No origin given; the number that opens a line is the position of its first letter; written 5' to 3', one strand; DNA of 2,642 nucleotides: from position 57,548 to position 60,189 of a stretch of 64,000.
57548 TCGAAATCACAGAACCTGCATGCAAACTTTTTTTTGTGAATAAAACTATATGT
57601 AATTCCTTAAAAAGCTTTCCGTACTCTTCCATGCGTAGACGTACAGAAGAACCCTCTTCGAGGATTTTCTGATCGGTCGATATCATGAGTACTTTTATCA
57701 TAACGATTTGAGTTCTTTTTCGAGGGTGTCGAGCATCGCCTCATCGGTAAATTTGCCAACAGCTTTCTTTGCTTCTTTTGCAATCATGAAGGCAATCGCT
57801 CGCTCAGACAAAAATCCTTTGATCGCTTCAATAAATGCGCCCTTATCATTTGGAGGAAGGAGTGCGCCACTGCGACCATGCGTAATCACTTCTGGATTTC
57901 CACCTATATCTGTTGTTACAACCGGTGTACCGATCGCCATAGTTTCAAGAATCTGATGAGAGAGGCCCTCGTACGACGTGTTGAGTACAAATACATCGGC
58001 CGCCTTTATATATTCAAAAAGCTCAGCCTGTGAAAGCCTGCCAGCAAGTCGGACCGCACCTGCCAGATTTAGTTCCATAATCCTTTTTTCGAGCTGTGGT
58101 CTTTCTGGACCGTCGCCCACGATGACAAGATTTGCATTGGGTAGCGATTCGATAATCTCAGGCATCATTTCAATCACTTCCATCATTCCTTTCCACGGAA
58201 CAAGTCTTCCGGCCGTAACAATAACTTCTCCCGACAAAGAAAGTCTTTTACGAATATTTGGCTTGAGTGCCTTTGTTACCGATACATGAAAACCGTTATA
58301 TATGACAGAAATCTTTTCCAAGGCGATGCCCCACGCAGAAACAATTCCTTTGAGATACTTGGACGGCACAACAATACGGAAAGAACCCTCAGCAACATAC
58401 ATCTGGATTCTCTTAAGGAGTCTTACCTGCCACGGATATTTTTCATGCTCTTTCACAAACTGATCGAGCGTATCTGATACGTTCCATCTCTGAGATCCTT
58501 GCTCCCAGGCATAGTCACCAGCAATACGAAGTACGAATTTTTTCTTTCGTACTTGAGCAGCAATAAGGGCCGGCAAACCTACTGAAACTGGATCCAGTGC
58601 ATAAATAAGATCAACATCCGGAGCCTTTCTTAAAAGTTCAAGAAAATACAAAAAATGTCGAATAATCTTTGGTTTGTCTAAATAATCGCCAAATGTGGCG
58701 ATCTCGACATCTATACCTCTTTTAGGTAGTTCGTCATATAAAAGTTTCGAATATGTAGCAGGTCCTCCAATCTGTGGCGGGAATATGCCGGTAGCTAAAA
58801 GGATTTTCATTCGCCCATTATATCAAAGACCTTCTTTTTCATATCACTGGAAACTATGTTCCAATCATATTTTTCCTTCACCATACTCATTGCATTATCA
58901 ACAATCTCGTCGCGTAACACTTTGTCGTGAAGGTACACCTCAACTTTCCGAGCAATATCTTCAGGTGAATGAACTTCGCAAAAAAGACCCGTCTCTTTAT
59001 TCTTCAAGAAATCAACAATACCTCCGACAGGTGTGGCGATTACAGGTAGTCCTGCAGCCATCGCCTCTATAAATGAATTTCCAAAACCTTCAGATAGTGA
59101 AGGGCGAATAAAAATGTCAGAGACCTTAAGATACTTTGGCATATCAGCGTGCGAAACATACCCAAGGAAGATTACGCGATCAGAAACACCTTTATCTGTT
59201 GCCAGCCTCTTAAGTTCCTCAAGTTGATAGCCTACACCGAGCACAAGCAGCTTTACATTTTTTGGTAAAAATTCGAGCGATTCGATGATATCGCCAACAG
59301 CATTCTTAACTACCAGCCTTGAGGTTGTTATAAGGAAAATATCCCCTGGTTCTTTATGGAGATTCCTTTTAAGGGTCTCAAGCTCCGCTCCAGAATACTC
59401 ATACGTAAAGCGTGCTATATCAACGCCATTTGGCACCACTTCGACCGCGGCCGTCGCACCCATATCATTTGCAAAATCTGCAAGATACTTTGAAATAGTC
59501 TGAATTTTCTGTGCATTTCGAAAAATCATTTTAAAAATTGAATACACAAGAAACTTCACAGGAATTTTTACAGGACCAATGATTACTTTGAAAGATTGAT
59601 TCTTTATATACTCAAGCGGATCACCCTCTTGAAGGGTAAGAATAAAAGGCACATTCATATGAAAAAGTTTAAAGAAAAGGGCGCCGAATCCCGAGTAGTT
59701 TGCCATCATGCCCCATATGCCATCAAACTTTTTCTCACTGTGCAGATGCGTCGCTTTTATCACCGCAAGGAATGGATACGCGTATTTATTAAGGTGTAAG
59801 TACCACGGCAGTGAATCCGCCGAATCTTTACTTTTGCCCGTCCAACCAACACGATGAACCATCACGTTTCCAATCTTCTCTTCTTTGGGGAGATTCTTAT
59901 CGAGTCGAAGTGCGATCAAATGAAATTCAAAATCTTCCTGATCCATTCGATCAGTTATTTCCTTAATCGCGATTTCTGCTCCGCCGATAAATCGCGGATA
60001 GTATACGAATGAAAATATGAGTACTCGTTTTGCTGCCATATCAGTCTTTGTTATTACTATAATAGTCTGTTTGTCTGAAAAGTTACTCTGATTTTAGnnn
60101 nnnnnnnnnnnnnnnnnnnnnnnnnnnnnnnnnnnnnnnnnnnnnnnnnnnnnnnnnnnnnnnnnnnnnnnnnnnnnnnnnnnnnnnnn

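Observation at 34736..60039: A 25-kb surface-glycan biosynthesis island with an unusually rich tailoring repertoire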

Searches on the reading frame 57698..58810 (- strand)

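Call 5: search_protein_families(library=pfam, proteins=[window:57698-58810:-], max_evalue=0.001)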
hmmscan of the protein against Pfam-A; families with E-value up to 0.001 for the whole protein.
window:57698-58810:- (370 aa): 5 families
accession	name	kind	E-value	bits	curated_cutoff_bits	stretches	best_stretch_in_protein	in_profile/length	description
PF00534.26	Glycos_transf_1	-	7.3e-39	133.5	26.4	1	193-349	14-171/172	Glycosyl transferases group 1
PF13692.12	Glyco_trans_1_4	-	4e-36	124.8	27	1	195-335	2-141/142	Glycosyl transferases group 1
PF13439.12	Glyco_transf_4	-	8e-11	42.7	28.5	1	15-175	2-167/170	Glycosyltransferase Family 4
PF13579.12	Glyco_trans_4_4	-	5.4e-10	40.3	29.7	1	15-173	1-158/158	Glycosyl transferase 4-like domain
PF13524.12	Glyco_trans_1_2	-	6.2e-07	29.9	25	1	220-351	6-129/144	Glycosyl transferase-like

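Call 34: search_protein_families(library=ncbifam, proteins=[window:57698-58810:-], max_evalue=0.00001)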
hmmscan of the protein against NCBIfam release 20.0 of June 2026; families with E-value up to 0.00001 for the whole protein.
window:57698-58810:- (370 aa): 36 families (the best 25 are shown)
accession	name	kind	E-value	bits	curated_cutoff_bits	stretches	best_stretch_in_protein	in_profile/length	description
TIGR03088.1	stp2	hypoth_equivalog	1.9e-32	112.7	409.05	1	151-361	149-364/374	TIGR03088 family PEP-CTERM/XrtA system glycosyltransferase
NF041876.1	EPS_EpsE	equivalog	2.2e-31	109.5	400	1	196-352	216-377/389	exopolysaccharide biosynthesis GT4 family glycosyltransferase EpsE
TIGR04063.1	stp3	hypoth_equivalog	1.5e-28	99.8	442.05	1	65-351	92-375/397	TIGR04063 family PEP-CTERM/XrtA system glycosyltransferase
TIGR03999.1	thiol_BshA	equivalog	5.1e-28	98.1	273.7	1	132-365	134-368/375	N-acetyl-alpha-D-glucosaminyl L-malate synthase BshA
TIGR04157.1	glyco_rSAM_CFB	subfamily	3.6e-24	85.5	400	1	145-353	172-383/406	TIGR04157 family glycosyltransferase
NF047684.1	TeichurnBiosyTuaC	equivalog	4.4e-22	78.5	550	1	179-352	202-370/391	teichuronic acid biosynthesis protein TuaC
TIGR03449.1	mycothiol_MshA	equivalog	8.5e-20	71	462.5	1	139-365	162-398/406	D-inositol-3-phosphate glycosyltransferase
TIGR02149.1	glgA_Coryne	subfamily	6.9e-19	68.2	302.4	1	152-344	155-363/391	glycogen synthase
NF050063.1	ProtGlycPglJ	equivalog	1.6e-18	67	500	1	156-356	159-352/363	N-acetylgalactosamine-N,N'-diacetylbacillosaminyl-diphospho-undecaprenol 4-alpha-N-acetylgalactosaminyltransferase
NF047880.1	glyco_SdgA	exception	2.1e-18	66.2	800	1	176-360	298-480/488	serine-aspartate repeat adhesin O-glycosyltransferase SdgA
NF038229.1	Glyco4_Geo_Pelo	equivalog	4.8e-17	62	400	1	195-351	162-316/338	GPMC system family 4 glycosyltransferase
NF012028.0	PRK15484.1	subfamily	5.2e-17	62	618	1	142-368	139-376/380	lipopolysaccharide N-acetylglucosaminyltransferase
TIGR04047.1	MSMEG_0565_glyc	hypoth_equivalog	1.3e-15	57.3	259.85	1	140-340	137-345/373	MSMEG_0565 family glycosyltransferase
NF047881.1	glyco_SdgB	exception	5.8e-15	54.9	800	1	191-368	318-494/496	serine-aspartate repeat adhesin O-glycosyltransferase SdgB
NF007396.0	PRK09922.1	equivalog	2e-14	53.3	385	1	152-369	145-357/361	lipopolysaccharide 1,6-galactosyltransferase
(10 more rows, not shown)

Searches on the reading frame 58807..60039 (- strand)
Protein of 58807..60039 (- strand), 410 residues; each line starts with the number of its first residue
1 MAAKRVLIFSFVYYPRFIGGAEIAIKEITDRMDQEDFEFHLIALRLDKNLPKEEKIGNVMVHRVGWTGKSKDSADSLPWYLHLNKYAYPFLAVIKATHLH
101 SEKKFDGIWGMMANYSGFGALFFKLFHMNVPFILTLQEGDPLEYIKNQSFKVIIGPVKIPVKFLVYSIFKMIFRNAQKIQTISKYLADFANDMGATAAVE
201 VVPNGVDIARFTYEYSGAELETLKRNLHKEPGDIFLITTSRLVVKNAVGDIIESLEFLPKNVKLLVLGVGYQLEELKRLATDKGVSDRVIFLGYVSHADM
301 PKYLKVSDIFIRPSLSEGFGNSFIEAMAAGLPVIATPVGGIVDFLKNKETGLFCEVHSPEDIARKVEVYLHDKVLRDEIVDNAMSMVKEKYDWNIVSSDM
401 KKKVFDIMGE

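Call 5: search_protein_families(library=pfam, proteins=[window:58807-60039:-], max_evalue=0.001)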
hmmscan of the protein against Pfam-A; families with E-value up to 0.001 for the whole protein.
window:58807-60039:- (410 aa): 5 families
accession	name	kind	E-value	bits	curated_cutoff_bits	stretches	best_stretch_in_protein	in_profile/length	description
PF00534.26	Glycos_transf_1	-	3.5e-36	124.8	26.4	1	223-383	5-169/172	Glycosyl transferases group 1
PF13692.12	Glyco_trans_1_4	-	1.2e-30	107.1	27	1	237-372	5-142/142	Glycosyl transferases group 1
PF13439.12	Glyco_transf_4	-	2.1e-12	47.8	28.5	1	18-210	1-170/170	Glycosyltransferase Family 4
PF13524.12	Glyco_trans_1_2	-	1e-10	42.2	25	1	260-394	13-136/144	Glycosyl transferase-like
PF20706.3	GT4-conflict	-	3.9e-08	33.1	26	1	248-348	221-323/385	Family 4 Glycosyltransferase in conflict systems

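Call 34: search_protein_families(library=ncbifam, proteins=[window:58807-60039:-], max_evalue=0.00001)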
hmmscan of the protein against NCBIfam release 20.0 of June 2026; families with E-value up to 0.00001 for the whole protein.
window:58807-60039:- (410 aa): 38 families (the best 25 are shown)
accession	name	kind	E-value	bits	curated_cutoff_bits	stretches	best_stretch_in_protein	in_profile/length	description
NF047684.1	TeichurnBiosyTuaC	equivalog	8.1e-32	110.6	550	1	166-401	155-383/391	teichuronic acid biosynthesis protein TuaC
TIGR03088.1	stp2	hypoth_equivalog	3.2e-31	108.7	409.05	1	183-399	144-365/374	TIGR03088 family PEP-CTERM/XrtA system glycosyltransferase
TIGR03999.1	thiol_BshA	equivalog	1.4e-30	106.5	273.7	1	168-394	137-360/375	N-acetyl-alpha-D-glucosaminyl L-malate synthase BshA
NF012028.0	PRK15484.1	subfamily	4e-24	85.4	618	1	176-404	140-375/380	lipopolysaccharide N-acetylglucosaminyltransferase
TIGR04063.1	stp3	hypoth_equivalog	2.3e-23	82.7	442.05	1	170-396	152-384/397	TIGR04063 family PEP-CTERM/XrtA system glycosyltransferase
NF041876.1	EPS_EpsE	equivalog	9.8e-23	81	400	1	174-393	160-382/389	exopolysaccharide biosynthesis GT4 family glycosyltransferase EpsE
TIGR04047.1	MSMEG_0565_glyc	hypoth_equivalog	1.4e-21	77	259.85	1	174-395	137-362/373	MSMEG_0565 family glycosyltransferase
NF046085.1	XrtY_assoc_Gly1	equivalog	1.1e-20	73.8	400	1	173-395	158-372/387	XrtY-associated glycosyltransferase XYAG1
NF053787.1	GlcN_PG_synth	equivalog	4e-20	72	480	1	170-404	138-356/361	N-acetylglucosaminyl phosphatidylglycerol synthase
TIGR03449.1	mycothiol_MshA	equivalog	4.4e-20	72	462.5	1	195-402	185-398/406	D-inositol-3-phosphate glycosyltransferase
NF050063.1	ProtGlycPglJ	equivalog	3.1e-18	66.1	500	1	16-397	11-356/363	N-acetylgalactosamine-N,N'-diacetylbacillosaminyl-diphospho-undecaprenol 4-alpha-N-acetylgalactosaminyltransferase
NF049988.1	MGlcDAGSynMgs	equivalog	1.3e-17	64.3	400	1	198-392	177-372/398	alpha-monoglucosyldiacylglycerol synthase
NF038298.1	EPS_HpsO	equivalog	1.2e-15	57.2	575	1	162-393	133-373/388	hormogonium polysaccharide biosynthesis glycosyltransferase HpsO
NF038229.1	Glyco4_Geo_Pelo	equivalog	2.5e-15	56.3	400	1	175-392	109-321/338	GPMC system family 4 glycosyltransferase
TIGR02149.1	glgA_Coryne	subfamily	4e-15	55.8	302.4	1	197-398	169-381/391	glycogen synthase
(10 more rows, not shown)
